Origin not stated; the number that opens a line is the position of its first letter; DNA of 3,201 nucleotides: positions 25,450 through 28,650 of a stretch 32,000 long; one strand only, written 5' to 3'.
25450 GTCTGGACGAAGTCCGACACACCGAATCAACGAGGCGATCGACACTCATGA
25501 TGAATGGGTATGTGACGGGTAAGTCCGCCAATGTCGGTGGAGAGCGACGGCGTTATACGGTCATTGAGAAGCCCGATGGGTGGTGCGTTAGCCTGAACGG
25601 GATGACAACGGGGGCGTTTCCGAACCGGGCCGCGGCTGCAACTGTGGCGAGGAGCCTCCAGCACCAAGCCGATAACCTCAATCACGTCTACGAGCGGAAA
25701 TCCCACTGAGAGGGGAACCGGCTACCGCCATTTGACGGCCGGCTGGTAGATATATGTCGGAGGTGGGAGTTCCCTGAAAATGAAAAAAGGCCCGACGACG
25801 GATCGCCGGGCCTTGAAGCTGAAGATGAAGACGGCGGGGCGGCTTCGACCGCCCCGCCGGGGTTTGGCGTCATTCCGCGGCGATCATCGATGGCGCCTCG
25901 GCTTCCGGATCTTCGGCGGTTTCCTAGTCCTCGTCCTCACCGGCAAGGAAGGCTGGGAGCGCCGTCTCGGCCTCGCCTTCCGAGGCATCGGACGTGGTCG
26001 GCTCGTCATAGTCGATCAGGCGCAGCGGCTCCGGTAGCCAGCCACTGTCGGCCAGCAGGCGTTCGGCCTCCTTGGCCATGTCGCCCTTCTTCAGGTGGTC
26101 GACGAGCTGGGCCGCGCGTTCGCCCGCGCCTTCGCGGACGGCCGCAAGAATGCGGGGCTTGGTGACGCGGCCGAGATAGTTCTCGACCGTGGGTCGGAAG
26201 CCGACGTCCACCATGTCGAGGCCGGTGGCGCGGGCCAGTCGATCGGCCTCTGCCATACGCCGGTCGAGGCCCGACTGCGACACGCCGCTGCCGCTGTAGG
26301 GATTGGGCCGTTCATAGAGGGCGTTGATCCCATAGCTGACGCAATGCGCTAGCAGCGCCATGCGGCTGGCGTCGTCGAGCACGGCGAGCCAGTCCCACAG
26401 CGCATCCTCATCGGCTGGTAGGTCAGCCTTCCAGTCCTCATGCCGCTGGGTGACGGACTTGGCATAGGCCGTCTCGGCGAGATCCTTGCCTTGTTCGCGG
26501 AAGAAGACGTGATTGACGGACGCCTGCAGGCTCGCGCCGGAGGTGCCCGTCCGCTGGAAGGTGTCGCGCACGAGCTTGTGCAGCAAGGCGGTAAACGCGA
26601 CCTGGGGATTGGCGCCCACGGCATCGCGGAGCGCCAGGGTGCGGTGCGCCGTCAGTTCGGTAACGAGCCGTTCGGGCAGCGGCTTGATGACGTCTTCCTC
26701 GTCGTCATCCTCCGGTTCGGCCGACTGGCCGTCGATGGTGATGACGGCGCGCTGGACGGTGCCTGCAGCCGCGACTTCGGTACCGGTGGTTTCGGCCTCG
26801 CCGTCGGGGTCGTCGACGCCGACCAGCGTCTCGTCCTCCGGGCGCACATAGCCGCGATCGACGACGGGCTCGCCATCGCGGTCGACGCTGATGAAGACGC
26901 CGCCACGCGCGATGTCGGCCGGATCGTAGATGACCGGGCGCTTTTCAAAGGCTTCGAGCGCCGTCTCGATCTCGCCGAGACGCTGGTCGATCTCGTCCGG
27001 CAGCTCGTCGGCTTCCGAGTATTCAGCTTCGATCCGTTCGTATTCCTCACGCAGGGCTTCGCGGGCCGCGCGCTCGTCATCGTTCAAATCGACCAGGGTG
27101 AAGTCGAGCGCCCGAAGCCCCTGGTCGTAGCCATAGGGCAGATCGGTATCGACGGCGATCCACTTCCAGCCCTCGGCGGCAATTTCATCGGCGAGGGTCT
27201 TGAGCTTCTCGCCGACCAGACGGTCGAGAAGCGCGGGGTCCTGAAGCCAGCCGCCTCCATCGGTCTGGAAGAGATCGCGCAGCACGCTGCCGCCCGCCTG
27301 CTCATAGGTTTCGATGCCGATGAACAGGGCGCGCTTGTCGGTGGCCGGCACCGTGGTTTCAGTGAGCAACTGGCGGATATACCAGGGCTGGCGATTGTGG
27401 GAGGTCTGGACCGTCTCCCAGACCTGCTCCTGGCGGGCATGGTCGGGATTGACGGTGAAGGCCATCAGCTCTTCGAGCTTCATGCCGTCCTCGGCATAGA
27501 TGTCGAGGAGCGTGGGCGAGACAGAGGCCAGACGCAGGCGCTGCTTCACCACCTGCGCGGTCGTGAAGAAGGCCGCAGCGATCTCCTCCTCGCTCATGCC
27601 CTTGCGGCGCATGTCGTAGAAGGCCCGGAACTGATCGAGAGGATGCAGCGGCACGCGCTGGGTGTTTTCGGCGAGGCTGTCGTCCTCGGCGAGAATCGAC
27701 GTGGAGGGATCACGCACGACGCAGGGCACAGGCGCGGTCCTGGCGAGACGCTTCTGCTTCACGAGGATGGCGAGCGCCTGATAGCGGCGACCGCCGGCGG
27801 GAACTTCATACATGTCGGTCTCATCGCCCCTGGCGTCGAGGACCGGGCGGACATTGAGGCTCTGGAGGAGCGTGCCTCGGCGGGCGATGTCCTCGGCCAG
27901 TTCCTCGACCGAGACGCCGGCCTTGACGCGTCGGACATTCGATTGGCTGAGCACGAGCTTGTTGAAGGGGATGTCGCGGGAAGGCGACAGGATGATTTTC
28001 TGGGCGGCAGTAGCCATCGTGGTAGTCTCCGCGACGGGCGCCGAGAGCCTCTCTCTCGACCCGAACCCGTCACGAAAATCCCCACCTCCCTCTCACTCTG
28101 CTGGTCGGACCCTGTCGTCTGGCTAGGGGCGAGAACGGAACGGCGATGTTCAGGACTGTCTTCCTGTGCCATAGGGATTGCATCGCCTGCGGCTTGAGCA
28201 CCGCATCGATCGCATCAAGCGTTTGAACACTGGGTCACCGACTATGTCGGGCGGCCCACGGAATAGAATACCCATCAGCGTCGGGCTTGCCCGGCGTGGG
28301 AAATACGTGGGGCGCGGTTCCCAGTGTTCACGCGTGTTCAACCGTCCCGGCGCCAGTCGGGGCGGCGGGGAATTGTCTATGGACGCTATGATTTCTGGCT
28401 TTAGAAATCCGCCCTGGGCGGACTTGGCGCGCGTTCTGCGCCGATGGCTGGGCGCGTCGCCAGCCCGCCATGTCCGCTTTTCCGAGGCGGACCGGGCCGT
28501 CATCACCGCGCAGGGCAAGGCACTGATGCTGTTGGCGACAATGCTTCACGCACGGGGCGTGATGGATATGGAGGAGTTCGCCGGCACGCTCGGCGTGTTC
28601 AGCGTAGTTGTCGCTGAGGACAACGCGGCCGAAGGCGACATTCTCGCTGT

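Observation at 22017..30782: A conserved 80-95 nt structured leader occurs four times, each directly upstream of a leading-region operon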

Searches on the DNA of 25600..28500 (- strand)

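Call 15: search_dna_similar(query=window:27950-28200:-, collection=plasmids, mode=distant, max_rows=40)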
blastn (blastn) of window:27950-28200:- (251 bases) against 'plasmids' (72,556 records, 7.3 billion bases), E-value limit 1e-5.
Records with a match: 262; places in all: 312; records where one place covers at least 80% of the query: 0.
Best place of each record, by identity: 80-90% 46; 60-80% 216.
By first word of the organism name: Pseudosulfitobacter 72; Agrobacterium 27; Rhizobium 24; Bradyrhizobium 14; Mesorhizobium 13; Paracoccus 12; Sulfitobacter 10; Methylocystis 8; Sinorhizobium 6; Thioclava 4; and 46 more.
By predicted mobility (MOB-suite, as given by PLSDB): conjugative 133; non-mobilizable 109; mobilizable 20.
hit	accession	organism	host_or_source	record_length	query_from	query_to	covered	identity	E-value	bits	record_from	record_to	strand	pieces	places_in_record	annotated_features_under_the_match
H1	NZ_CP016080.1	Mesorhizobium loti NZP2037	Lotus,cell culture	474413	98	251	61%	83.9%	1e-36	160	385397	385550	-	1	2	ParB/RepB/Spo0J family partition protein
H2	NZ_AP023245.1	Mesorhizobium sp. 113-3-3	Lotus japonicus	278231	98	251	61%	83.9%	1e-36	160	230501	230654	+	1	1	ParB/RepB/Spo0J family partition protein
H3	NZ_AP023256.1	Mesorhizobium sp. 131-3-5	Lotus japonicus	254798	98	251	61%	83.9%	1e-36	160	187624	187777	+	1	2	ParB/RepB/Spo0J family partition protein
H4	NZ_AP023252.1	Mesorhizobium sp. 131-2-5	Lotus japonicus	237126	98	251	61%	83.9%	1e-36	160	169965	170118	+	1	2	ParB/RepB/Spo0J family partition protein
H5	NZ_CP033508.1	Mesorhizobium jarvisii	Lotus corniculatus,cell culture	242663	98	251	61%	83.9%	1e-36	160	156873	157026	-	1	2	ParB/RepB/Spo0J family partition protein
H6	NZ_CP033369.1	Mesorhizobium loti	Lotus sp.,cell culture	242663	98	251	61%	83.9%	1e-36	160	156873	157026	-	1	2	ParB/RepB/Spo0J family partition protein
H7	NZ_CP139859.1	Mesorhizobium huakuii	Lotus japonicus,Pure culture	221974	98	251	61%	83.9%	1e-36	160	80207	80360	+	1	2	ParB/RepB/Spo0J family partition protein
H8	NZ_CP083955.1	Mesorhizobium sp. B2-1-1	cell culture,soil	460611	98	251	61%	79.5%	8e-26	123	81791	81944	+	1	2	hypothetical protein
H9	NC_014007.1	Sphingobium indicum UT26S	-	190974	102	251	60%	81.6%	4e-30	138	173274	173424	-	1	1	ParB/RepB/Spo0J family partition protein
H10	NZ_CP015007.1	Aminobacter aminovorans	cell culture,soil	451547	103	251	59%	81.3%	4e-30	138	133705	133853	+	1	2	ParB/RepB/Spo0J family partition protein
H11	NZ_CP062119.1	Aminobacter sp. SR38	bacterial pure culture,soil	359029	103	251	59%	81.3%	4e-30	138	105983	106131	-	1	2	ParB/RepB/Spo0J family partition protein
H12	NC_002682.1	Mesorhizobium japonicum MAFF 303099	-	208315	98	251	61%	78.2%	4e-23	115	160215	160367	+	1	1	ParB/RepB/Spo0J family partition protein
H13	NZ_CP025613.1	Niveispirillum cyanobacteriorum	sing cell,cyanobacterial aggregates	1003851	102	251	60%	80.3%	2e-27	129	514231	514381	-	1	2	none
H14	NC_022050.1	Paracoccus aminophilus JCM 7686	-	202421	99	251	61%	77.2%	5e-22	112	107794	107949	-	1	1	ParB/RepB/Spo0J family partition protein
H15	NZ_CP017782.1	Rhodobacter xanthinilyticus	bacterial culture,sea water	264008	102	249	59%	79.7%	7e-27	127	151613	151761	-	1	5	ParB/RepB/Spo0J family partition protein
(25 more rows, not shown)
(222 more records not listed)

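Call 25: search_rna_families(source=window, start=25600, end=28500, threshold=evalue, max_evalue=0.1, show_alignments=2)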
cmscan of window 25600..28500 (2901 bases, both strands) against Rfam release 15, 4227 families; matches with E-value up to 0.1: 2.
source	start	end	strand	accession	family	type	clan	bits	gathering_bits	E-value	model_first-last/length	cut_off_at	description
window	28246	28359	+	RF02221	sRNA-Xcc1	Gene; sRNA;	-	33.9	53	0.002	1-87/87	no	sRNA-Xcc1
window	25774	25850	-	RF00519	suhB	Gene; sRNA;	CL00108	33.5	41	0.0002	1-77/77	no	Makes More Granules Regulator RNA (mmgR)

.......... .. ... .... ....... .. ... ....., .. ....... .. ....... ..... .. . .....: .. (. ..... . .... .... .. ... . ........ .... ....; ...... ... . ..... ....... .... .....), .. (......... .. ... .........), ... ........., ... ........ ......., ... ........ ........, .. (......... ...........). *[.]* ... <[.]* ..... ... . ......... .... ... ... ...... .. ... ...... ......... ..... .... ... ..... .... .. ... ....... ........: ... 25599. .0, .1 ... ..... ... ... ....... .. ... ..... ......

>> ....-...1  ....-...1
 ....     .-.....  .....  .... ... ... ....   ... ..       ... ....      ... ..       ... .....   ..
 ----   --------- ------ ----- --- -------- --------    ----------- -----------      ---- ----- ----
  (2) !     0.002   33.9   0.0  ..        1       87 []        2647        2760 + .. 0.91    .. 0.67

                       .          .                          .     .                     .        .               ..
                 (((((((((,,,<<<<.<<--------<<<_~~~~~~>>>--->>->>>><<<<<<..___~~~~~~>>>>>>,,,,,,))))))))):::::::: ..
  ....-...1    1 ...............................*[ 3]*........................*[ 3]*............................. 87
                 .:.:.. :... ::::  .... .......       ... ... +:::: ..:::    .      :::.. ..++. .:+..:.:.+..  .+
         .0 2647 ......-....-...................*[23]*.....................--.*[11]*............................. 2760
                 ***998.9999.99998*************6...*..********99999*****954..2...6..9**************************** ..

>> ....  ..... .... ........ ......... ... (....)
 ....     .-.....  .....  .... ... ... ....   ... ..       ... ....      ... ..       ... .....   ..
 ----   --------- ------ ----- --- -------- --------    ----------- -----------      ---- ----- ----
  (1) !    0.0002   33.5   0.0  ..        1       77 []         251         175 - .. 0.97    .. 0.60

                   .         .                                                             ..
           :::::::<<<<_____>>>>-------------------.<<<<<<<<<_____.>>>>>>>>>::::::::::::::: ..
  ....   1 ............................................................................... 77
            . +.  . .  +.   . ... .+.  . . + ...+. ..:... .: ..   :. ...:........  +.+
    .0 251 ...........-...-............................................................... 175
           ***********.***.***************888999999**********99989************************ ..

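Call 28: build_rna_model(alignment_id=A2, structure=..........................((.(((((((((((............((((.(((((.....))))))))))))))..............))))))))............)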
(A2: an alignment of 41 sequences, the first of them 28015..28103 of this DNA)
Model R1 built from alignment A2 (41 sequences, 115 columns); structure: as given.
model positions 89; base pairs 21; branch points 0; effective number of sequences 2.21; information 0.64 bits per position. Calibrated on 0.2 Mb of random sequence (short: E-values are rough).
structure used (alignment columns):
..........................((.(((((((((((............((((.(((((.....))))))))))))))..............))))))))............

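Call 29: search_with_rna_model(model_id=R1, source=window, max_evalue=10, filters=off, show_alignments=6)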
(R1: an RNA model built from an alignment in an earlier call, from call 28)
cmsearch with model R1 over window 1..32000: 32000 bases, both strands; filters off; matches with E-value up to 10: 39.
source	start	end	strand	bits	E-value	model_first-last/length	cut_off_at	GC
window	28015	28102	-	94.1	7.9e-24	1-89/89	no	0.64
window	24534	24622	-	74.2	2.2e-18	1-89/89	no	0.66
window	30697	30784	-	71.9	8.8e-18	1-89/89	no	0.65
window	22024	22112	-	15.8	0.017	1-89/89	no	0.67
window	23295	23364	+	14.7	0.035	1-89/89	no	0.66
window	7851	7910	+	12.9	0.11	1-89/89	no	0.65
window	1727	1800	-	11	0.35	1-89/89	no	0.62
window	17368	17459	+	10.2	0.61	1-89/89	no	0.63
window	17792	17868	+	9.6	0.88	1-89/89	no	0.66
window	15328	15389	+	9.5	0.9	1-89/89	no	0.71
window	25820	25892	+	9.3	1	1-89/89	no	0.67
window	19880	19947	+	8.8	1.4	1-89/89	no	0.74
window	21939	21996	+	8.2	2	29-74/89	no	0.78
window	17522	17578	+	8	2.3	1-89/89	no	0.67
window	13624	13678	-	8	2.4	1-89/89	no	0.64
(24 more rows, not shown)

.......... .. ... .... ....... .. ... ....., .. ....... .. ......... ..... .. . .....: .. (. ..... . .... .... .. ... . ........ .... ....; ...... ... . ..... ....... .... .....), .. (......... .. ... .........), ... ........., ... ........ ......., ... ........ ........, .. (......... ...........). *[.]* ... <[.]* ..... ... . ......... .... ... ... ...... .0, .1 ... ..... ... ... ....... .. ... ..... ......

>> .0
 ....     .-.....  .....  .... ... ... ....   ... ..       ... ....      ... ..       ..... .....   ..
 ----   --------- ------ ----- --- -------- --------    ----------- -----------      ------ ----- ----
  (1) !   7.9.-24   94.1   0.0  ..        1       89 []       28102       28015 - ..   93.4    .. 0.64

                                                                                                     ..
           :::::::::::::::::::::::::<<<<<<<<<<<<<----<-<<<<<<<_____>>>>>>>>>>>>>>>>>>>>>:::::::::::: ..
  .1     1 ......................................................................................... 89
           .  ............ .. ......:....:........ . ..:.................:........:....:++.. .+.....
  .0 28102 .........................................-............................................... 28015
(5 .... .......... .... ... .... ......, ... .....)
